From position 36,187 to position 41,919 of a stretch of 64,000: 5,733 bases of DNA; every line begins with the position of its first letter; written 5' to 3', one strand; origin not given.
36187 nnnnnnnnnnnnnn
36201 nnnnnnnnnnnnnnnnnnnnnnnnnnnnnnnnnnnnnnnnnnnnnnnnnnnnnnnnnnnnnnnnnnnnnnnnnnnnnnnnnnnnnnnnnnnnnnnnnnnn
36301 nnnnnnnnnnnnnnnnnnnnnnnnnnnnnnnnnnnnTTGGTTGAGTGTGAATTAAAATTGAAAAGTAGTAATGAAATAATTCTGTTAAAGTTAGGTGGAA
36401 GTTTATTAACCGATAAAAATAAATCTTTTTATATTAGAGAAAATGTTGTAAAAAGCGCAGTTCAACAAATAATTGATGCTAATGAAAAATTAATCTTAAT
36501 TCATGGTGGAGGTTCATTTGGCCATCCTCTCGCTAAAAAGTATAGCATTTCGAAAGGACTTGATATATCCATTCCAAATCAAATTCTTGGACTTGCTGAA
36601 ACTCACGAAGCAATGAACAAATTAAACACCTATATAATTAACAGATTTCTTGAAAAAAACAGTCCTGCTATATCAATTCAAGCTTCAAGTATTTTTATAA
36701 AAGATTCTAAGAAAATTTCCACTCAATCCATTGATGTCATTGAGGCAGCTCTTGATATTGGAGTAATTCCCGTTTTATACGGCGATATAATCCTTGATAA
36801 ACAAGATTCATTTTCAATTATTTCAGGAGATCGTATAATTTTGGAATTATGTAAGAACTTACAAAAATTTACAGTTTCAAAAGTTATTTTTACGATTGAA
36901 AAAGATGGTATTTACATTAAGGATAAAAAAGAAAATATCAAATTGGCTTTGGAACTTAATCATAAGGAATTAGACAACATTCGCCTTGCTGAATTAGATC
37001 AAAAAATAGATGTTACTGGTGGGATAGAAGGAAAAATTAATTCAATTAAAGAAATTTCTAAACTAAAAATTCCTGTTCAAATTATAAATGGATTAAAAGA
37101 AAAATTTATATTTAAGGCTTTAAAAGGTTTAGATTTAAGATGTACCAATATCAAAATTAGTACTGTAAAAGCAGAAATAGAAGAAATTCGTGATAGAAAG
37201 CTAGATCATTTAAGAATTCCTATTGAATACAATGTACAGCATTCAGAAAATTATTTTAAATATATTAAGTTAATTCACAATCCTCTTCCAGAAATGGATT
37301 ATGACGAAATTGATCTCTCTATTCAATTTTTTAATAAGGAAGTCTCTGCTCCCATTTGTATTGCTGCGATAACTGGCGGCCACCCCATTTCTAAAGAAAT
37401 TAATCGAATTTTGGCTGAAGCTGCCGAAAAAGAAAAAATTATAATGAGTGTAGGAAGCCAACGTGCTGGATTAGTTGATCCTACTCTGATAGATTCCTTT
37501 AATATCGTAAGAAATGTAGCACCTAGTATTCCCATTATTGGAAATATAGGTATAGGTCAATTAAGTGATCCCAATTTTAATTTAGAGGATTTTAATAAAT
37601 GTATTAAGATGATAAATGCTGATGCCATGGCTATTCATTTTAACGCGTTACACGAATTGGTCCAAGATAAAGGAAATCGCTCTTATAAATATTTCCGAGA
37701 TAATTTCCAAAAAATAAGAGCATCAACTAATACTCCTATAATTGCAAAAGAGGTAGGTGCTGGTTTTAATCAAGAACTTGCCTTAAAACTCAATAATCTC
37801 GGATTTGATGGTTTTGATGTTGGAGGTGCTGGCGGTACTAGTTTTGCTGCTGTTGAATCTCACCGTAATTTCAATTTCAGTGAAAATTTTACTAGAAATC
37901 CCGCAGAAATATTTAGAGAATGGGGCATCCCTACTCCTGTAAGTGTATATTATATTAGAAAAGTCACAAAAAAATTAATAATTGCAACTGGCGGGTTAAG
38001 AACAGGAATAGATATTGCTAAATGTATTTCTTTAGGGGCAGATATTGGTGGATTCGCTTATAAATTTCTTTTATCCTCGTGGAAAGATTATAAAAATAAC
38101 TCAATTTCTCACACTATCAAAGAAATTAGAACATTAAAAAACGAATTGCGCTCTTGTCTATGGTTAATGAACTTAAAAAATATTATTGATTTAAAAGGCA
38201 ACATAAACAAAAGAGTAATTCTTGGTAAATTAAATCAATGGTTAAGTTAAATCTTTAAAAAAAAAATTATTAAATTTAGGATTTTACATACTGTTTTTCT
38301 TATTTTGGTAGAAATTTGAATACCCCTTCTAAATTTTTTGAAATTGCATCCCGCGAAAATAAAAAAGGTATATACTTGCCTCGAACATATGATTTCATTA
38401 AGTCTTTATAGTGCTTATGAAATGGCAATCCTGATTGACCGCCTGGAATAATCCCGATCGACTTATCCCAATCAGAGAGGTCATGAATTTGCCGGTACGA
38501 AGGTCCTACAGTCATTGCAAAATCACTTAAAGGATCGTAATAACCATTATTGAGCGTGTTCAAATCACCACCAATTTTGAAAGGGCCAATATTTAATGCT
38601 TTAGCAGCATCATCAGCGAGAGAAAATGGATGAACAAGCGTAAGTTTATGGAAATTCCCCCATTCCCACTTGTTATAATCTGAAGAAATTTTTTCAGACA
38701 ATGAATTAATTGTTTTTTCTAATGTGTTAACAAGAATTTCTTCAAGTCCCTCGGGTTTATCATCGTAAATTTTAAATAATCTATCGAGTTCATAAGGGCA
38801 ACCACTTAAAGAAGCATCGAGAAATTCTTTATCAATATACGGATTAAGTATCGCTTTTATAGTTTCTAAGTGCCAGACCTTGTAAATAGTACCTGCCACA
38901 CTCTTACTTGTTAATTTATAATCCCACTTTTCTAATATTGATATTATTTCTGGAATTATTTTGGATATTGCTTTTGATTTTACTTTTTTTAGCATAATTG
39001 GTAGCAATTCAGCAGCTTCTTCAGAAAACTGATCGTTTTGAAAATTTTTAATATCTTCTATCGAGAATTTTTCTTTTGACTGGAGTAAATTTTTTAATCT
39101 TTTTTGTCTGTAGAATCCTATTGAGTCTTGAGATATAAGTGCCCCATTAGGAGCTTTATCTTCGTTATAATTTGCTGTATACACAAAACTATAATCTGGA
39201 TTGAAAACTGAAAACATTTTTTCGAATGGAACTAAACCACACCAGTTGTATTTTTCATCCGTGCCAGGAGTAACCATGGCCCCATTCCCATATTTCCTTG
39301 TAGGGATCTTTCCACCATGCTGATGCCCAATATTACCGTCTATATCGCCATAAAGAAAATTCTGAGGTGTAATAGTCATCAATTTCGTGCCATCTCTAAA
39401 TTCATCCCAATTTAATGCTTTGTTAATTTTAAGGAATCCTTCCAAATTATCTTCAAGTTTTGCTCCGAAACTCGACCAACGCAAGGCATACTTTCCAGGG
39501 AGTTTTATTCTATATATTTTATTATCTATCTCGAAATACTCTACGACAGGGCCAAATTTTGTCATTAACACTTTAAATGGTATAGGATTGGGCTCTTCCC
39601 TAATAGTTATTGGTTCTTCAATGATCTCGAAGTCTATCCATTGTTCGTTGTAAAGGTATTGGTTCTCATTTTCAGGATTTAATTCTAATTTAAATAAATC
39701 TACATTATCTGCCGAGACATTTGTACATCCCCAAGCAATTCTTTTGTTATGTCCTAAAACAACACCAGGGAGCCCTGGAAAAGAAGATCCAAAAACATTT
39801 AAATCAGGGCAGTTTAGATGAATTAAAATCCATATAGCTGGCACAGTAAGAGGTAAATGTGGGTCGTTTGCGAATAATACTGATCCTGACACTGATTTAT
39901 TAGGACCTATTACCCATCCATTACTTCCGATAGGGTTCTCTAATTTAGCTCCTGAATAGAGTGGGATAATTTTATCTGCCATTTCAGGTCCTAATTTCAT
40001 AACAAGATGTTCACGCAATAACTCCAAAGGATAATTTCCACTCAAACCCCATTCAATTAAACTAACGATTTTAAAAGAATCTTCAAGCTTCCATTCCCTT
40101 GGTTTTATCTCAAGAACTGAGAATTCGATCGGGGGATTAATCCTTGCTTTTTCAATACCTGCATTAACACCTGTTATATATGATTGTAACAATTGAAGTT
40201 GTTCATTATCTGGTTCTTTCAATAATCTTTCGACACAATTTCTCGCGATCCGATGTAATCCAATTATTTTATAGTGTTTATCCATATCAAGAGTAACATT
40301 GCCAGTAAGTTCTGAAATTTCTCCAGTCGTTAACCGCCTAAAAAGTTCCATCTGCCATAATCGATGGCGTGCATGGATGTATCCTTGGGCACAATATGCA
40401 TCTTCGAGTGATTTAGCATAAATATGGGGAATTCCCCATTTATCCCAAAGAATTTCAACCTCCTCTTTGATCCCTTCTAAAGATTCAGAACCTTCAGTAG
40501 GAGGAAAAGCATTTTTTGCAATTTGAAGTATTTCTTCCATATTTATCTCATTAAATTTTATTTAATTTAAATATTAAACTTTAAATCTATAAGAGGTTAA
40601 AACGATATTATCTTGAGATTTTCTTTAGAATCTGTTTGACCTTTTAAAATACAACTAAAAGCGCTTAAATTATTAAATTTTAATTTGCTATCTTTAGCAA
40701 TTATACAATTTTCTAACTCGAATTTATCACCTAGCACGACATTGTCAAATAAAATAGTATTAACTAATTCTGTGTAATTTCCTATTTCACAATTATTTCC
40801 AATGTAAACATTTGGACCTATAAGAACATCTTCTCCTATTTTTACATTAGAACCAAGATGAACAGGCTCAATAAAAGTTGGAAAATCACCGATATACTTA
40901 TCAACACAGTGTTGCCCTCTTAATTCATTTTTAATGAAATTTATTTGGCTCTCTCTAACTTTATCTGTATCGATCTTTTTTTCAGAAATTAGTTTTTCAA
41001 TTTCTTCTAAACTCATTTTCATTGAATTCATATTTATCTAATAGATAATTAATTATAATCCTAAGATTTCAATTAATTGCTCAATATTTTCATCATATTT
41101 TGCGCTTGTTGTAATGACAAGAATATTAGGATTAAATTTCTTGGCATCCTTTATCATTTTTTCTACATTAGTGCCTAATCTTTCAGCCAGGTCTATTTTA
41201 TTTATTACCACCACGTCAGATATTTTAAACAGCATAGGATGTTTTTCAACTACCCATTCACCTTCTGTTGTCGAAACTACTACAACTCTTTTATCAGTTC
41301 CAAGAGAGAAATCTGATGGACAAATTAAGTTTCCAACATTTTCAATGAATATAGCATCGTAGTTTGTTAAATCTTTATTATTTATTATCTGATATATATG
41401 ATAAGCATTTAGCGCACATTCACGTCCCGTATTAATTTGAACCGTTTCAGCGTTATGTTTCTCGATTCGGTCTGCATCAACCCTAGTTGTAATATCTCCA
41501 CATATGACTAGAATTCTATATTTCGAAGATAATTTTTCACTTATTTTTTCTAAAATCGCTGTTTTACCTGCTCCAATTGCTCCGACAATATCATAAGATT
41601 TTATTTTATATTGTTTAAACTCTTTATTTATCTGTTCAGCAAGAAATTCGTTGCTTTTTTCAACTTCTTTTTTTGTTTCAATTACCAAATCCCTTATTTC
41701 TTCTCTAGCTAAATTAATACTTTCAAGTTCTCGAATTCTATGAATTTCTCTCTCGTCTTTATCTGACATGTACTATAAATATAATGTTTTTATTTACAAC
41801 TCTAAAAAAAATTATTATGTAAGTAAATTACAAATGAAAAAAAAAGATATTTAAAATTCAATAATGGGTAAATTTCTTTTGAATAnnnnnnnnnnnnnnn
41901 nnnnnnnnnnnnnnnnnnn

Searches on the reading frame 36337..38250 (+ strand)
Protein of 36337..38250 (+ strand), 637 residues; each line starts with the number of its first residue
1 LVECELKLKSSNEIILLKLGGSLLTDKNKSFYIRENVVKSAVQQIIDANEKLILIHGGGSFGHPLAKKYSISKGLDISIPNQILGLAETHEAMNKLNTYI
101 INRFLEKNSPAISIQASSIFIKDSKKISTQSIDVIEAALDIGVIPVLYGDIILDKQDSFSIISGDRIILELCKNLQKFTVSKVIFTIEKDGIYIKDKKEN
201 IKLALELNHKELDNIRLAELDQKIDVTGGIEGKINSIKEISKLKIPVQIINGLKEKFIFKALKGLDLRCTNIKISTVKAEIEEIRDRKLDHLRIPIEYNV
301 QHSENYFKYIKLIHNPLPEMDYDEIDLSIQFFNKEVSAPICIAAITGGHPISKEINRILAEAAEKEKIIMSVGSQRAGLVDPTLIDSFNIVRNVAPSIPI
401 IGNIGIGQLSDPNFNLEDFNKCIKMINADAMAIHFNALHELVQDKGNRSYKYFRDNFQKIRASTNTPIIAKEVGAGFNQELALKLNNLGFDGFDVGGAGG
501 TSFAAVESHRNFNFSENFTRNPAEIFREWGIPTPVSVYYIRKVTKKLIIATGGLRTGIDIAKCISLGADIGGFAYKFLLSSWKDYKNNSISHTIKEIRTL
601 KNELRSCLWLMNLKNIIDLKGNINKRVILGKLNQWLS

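Call 98: search_protein_families(library=pfam, proteins=[window:36337-38250:+], max_evalue=0.0001)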
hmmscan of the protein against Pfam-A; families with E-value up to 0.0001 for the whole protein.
window:36337-38250:+ (637 aa): 3 families
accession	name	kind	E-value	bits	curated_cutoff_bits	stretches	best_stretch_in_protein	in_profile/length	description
PF00696.33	AA_kinase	-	3.6e-29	102.6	24.9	1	14-251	2-234/234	Amino acid kinase family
PF01070.24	FMN_dh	-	7e-13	48.8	24.9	2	455-621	208-345/350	FMN-dependent dehydrogenase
PF01645.23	Glu_synthase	-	5.7e-05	22.9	20.4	0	547-579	277-309/369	Conserved region in glutamate synthase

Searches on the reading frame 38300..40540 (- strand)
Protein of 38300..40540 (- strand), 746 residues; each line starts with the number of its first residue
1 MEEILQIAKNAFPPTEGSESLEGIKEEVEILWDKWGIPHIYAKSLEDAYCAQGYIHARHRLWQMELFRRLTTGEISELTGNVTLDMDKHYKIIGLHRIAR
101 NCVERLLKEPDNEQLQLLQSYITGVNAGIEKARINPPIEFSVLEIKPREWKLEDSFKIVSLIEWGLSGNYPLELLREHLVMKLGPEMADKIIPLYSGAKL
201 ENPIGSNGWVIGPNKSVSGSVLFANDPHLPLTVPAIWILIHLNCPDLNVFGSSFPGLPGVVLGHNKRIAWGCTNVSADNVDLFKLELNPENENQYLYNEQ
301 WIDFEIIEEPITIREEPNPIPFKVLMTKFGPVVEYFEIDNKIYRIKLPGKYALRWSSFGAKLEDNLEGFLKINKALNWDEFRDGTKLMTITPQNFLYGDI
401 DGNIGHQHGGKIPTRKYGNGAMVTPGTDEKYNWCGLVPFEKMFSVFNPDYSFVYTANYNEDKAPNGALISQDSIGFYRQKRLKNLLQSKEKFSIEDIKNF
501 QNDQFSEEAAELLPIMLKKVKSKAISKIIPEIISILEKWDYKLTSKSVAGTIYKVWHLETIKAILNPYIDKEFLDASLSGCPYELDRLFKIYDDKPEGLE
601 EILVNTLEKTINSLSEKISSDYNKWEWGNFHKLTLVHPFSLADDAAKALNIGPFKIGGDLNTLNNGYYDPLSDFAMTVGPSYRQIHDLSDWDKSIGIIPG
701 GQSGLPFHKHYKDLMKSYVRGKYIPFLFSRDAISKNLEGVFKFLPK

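Call 98: search_protein_families(library=pfam, proteins=[window:38300-40540:-], max_evalue=0.0001)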
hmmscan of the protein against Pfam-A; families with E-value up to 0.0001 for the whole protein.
window:38300-40540:- (746 aa): 1 family
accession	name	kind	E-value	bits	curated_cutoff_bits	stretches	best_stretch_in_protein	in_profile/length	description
PF01804.23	Penicil_amidase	-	3.6e-192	641.4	21.3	1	27-734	1-674/675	Penicillin amidase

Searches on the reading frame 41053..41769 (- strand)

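Call 98: search_protein_families(library=pfam, proteins=[window:41053-41769:-], max_evalue=0.0001)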
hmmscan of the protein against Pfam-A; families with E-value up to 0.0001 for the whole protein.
window:41053-41769:- (238 aa): 5 families
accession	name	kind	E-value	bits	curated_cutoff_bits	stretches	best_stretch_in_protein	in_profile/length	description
PF02492.25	cobW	-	1.1e-21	77.7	20.7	1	61-218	5-178/180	CobW/HypB/UreG, nucleotide-binding domain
PF00009.33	GTP_EFTU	-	1.1e-06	28.8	26.5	0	162-236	97-182/188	Elongation factor Tu GTP binding domain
PF03308.22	MeaB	-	1.2e-06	28.2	23.1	1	60-234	37-229/273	Methylmalonyl Co-A mutase-associated GTPase MeaB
PF00448.28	SRP54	-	3.8e-05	23.9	22.7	0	61-148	6-95/196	SRP54-type protein, GTPase domain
PF03193.22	RsgA_GTPase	-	6.3e-05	23.3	30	0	182-235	53-103/174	RsgA GTPase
